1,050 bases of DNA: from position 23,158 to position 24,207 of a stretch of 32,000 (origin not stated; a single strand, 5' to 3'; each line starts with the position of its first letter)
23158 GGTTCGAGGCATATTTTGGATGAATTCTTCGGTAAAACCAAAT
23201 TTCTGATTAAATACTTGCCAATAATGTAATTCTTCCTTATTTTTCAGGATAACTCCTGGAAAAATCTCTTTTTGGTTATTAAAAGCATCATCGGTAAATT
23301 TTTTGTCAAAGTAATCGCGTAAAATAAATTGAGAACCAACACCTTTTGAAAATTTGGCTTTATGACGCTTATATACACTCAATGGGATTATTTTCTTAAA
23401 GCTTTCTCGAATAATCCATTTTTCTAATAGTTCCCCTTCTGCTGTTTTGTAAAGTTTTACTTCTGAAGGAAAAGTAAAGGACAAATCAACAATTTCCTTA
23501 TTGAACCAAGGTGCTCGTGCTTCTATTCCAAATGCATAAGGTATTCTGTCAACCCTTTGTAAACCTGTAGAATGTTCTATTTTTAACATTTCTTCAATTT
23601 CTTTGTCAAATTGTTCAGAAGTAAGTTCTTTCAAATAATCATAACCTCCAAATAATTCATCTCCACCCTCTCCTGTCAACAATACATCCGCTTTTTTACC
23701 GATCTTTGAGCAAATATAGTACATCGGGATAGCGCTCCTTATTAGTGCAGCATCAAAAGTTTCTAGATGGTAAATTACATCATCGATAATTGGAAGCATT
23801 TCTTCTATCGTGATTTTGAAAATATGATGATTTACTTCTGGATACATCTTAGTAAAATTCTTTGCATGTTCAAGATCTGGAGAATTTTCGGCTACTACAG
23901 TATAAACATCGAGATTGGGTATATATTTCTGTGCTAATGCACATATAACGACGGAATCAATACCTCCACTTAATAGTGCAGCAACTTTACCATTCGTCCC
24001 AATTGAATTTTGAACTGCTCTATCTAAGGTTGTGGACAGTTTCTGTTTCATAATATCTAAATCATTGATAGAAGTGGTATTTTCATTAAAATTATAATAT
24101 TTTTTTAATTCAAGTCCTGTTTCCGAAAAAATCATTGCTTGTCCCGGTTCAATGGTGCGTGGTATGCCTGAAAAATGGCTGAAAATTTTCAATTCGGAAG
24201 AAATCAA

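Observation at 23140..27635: Compact three-gene operon: B12-binding/mutase-like fusion, opine-dehydrogenase-family reductase and Cys-less AsnB-type amide synthetase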

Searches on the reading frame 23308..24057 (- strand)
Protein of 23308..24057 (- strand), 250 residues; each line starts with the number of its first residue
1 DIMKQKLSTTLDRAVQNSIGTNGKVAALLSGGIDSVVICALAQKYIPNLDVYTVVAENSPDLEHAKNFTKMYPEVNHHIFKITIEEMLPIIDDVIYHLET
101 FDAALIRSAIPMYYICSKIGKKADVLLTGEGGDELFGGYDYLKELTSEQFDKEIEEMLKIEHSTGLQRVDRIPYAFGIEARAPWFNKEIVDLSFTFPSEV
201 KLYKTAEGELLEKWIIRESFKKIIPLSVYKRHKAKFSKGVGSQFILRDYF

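Call 105: search_solved_structures(query=window:23308-24057:-, max_evalue=0.01, show_alignments=5)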
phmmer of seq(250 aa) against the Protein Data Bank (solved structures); distinct sequences matched with E-value up to 0.01: 7.
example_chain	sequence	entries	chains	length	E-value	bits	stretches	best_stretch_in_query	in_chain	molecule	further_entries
1ct9_A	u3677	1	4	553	2.1e-34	122.6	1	4-245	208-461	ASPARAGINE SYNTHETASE B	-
8sue_A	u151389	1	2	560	3.4e-27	98.9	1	3-242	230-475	Asparagine synthetase [glutamine-hydrolyzing]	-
6gq3_A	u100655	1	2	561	3.4e-27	98.9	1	3-242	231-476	Asparagine synthetase [glutamine-hydrolyzing]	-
9b6c_A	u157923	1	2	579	3.6e-27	98.9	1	3-242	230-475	Asparagine synthetase [glutamine-hydrolyzing]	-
1q15_A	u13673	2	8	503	2.1e-10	44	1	25-233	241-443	CarA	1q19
1jgt_A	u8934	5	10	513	4e-07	33.2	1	9-242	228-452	BETA-LACTAM SYNTHETASE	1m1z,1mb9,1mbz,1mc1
7ylz_A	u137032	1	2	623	0.0032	20.4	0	167-236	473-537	hydroxyamidotransferase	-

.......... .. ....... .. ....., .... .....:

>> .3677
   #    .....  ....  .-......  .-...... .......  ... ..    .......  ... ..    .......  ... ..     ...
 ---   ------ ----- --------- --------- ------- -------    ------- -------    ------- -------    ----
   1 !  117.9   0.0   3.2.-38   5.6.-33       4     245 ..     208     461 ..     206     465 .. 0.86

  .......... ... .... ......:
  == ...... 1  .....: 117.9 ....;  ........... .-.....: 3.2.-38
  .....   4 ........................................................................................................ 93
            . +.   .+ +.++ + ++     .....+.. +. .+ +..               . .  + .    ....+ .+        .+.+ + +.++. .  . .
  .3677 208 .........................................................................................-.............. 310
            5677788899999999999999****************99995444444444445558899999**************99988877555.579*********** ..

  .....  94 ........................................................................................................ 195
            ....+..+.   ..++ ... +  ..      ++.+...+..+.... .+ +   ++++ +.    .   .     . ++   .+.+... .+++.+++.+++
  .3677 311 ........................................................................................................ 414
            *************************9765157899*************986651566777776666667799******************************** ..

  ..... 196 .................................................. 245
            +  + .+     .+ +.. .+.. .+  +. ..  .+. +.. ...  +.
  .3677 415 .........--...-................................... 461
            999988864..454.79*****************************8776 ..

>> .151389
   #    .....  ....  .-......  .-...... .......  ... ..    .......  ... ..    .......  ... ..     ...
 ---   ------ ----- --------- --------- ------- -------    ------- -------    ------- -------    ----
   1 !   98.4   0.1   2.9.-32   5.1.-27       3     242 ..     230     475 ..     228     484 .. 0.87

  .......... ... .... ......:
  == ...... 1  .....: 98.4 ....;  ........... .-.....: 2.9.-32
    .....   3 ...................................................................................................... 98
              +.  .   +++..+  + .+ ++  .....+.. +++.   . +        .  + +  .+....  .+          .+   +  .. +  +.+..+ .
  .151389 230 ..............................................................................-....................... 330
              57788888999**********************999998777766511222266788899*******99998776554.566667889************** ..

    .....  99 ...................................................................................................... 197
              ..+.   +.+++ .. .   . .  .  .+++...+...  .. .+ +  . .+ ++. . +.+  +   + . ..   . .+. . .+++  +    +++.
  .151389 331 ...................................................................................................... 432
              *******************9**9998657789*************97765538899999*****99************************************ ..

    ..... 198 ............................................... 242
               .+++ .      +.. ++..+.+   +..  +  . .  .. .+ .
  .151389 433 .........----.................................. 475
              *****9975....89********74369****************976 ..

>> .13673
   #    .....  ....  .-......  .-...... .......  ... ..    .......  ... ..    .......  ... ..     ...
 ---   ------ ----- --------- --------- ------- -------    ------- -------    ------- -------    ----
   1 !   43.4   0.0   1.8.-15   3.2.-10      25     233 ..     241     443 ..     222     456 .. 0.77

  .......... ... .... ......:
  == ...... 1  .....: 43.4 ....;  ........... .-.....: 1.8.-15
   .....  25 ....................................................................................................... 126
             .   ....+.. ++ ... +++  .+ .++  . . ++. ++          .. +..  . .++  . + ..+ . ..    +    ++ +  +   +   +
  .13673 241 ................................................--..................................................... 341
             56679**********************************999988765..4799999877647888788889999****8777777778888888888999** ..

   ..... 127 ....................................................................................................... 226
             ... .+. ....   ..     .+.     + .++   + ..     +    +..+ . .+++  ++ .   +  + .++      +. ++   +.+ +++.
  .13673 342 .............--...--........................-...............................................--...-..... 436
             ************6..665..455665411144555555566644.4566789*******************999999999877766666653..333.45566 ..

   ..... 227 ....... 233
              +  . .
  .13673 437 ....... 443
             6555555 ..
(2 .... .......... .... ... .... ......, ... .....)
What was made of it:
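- On Beta-lactam synthetase / carbapenam synthetase: g3 has TGEGGDE where CarA has TGYGSD (call 105).
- Closest known: Beta-lactam synthetase and carbapenam synthetase CarA. Different: The catalytic Tyr of CarA is Glu in g3 (call 105).
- g3 has Glu in the TGEGGDE motif, as AsnB does, where CarA has Tyr (call 105).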
